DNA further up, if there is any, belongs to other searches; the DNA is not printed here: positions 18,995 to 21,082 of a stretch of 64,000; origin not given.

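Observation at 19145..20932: Beta-phosphoglucomutase fused in-frame to the MalK-type ABC transporter ATPase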

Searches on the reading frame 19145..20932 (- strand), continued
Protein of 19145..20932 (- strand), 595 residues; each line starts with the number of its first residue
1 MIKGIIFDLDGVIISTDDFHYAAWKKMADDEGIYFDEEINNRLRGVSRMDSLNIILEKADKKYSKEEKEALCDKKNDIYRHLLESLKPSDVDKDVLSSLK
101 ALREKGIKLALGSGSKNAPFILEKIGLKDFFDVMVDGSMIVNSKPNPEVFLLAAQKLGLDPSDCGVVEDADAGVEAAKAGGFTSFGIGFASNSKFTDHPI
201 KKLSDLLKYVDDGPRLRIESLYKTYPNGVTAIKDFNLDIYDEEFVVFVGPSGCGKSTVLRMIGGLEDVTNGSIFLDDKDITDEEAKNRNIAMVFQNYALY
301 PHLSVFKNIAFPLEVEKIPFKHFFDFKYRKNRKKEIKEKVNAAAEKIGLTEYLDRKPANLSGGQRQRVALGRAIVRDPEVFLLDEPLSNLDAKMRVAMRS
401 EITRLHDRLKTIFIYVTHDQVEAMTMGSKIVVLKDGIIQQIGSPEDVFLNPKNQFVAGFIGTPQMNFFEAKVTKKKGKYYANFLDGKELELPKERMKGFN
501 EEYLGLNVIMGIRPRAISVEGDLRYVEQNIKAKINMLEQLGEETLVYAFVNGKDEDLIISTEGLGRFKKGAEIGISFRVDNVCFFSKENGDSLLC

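Call 50: find_encoding_contigs(protein=P0272, flank=10000, max_places=2)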
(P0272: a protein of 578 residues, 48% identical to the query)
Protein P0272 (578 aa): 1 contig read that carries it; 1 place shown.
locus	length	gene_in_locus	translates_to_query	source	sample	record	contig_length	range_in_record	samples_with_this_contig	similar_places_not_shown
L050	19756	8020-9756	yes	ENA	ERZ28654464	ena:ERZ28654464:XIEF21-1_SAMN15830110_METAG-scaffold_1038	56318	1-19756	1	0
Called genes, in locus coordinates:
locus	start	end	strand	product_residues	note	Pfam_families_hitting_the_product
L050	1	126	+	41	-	?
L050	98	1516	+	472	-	PF01547:SBP_bac_1, PF13416:SBP_bac_8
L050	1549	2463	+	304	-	PF00528:BPD_transp_1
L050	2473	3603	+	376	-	PF00528:BPD_transp_1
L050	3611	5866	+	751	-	PF03636:Glyco_hydro_65N, PF03632:Glyco_hydro_65m, PF03633:Glyco_hydro_65C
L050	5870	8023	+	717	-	PF03636:Glyco_hydro_65N, PF03632:Glyco_hydro_65m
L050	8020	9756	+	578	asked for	PF00702:Hydrolase, PF13419:HAD_2, PF00005:ABC_tran, PF02463:SMC_N (weak), PF13304:AAA_21 (faint), PF17912:OB_MalK (weak)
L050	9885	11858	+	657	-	PF04231:Endonuclease_1, PF02368:Big_2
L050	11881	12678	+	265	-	PF00106:adh_short, PF13561:adh_short_C2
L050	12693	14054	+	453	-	PF14691:Fer4_20, PF00890:FAD_binding_2 (weak), PF01266:DAO (weak), PF07992:Pyr_redox_2, PF12831:FAD_oxidored (weak), PF13450:NAD_binding_8, PF13738:Pyr_redox_3 (weak), PF00070:Pyr_redox, +6 more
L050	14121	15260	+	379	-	-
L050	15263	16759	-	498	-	PF01943:Polysacc_synt, PF01554:MatE (weak)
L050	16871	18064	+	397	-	PF13439:Glyco_transf_4, PF13579:Glyco_trans_4_4, PF00534:Glycos_transf_1, PF13692:Glyco_trans_1_4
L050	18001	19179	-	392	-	PF00534:Glycos_transf_1 (weak)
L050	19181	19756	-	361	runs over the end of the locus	PF13439:Glyco_transf_4 (faint), PF00534:Glycos_transf_1, PF13692:Glyco_trans_1_4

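Call 54: fold_search(model_id=the predicted structure, library=pdb)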
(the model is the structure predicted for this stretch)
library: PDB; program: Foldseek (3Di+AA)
matches with E <= 10: 1906; with E <= 0.001: 1597
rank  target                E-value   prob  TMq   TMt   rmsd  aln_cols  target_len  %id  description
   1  7x0q_A                8.8e-45  1.00  0.56  0.90   3.0       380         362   48  Crystal structure of ATPase Clo1313_2554 from Clostridium thermocellum (released 2022-09-14)
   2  7x0q_B                1.3e-43  1.00  0.55  0.89   3.5       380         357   47  Crystal structure of ATPase Clo1313_2554 from Clostridium thermocellum (released 2022-09-14)
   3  6yir                  6.0e-43  1.00  0.54  0.85   3.4       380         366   50  Crystal structure of Bacillus subtilis MsmX ATPase (released 2020-11-18)
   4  2d62                  5.6e-42  1.00  0.56  0.86   3.2       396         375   42  Crystal structure of multiple sugar binding transport ATP-binding protein (released 2006-05-08)
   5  4tqu_S                6.2e-42  1.00  0.57  0.91   2.8       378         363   44  Crystal structure of a bacterial ABC transporter involved in the import of the acidic polysaccharide alginate (released 2015-07-22)
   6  4khz_B                6.9e-42  1.00  0.56  0.88   3.2       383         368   41  Crystal structure of the maltose-binding protein/maltose transporter complex in an pre-translocation conformation boun (released 2013-10-23)
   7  2awn_B                1.9e-41  1.00  0.55  0.85   3.3       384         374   40  Crystal structure of the ADP-Mg-bound E. Coli MALK (Crystallized with ATP-Mg) (released 2005-12-13)
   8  9bcr_D                2.0e-41  1.00  0.55  0.85   3.4       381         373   41  Cryo-EM structure of a bacterial prototype ATP-binding cassette transporter MalFGK2. (released 2025-04-30)
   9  1v43                  6.4e-41  1.00  0.53  0.88   3.2       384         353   43  Crystal Structure of ATPase subunit of ABC Sugar Transporter (released 2004-11-16)
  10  3puz_A                9.5e-41  1.00  0.55  0.87   2.9       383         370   41  Crystal Structure of a pre-translocation state MBP-Maltose transporter complex bound to AMP-PNP (released 2011-05-18)
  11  2r6g_A                2.9e-40  1.00  0.55  0.86   3.0       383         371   41  The Crystal Structure of the E. coli Maltose Transporter (released 2007-11-27)
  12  3puv_B                7.4e-40  1.00  0.53  0.85   3.9       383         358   40  Crystal Structure of an outward-facing MBP-Maltose transporter complex bound to ADP-VO4 (released 2011-08-10)
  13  1g29_1                7.4e-40  1.00  0.52  0.80   4.4       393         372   44  MALK (released 2000-12-06)
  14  3rlf_B                1.2e-39  1.00  0.54  0.85   3.5       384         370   41  Crystal structure of the maltose-binding protein/maltose transporter complex in an outward-facing conformation bound t (released 2011-08-10)
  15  2yyz                  3.1e-39  1.00  0.56  0.91   3.0       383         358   37  Crystal structure of Sugar ABC transporter, ATP-binding protein (released 2007-11-06)
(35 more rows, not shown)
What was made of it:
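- On MalK/MsmX/UgpC-type (CUT1) ABC importer ATPase: Foldseek TMt is 0.85-0.91 over about 380 columns (call 54).
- The ATPase half superposes on MsmX/MalK at TMt 0.85-0.91 (call 54).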

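Call 60: find_encoding_contigs(protein=P0277, flank=3000, max_places=2)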
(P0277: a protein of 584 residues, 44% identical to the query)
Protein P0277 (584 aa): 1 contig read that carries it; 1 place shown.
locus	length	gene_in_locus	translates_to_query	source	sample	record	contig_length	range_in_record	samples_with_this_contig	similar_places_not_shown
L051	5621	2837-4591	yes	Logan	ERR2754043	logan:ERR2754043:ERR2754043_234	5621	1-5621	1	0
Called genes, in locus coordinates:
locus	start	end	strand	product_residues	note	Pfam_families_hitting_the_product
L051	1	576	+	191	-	?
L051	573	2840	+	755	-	PF03636:Glyco_hydro_65N, PF03632:Glyco_hydro_65m, PF03633:Glyco_hydro_65C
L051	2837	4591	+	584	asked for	PF00702:Hydrolase, PF13419:HAD_2, PF00005:ABC_tran, PF17912:OB_MalK, PF08402:TOBE_2, PF03459:TOBE (weak)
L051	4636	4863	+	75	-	-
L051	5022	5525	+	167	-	PF09381:Porin_OmpG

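Call 63: find_encoding_contigs(protein=P0122, flank=8000, max_places=3)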
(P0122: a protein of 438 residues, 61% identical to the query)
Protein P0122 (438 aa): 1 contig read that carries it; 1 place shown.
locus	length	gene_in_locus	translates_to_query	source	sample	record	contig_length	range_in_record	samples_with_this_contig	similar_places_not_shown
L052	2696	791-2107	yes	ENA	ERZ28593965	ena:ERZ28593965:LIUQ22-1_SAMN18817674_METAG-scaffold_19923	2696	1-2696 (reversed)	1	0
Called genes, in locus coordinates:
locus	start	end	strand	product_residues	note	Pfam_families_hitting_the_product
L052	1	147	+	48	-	?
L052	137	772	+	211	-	PF00702:Hydrolase, PF13419:HAD_2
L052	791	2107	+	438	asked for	PF02463:SMC_N (faint), PF00005:ABC_tran, PF17912:OB_MalK (faint)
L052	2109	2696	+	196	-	?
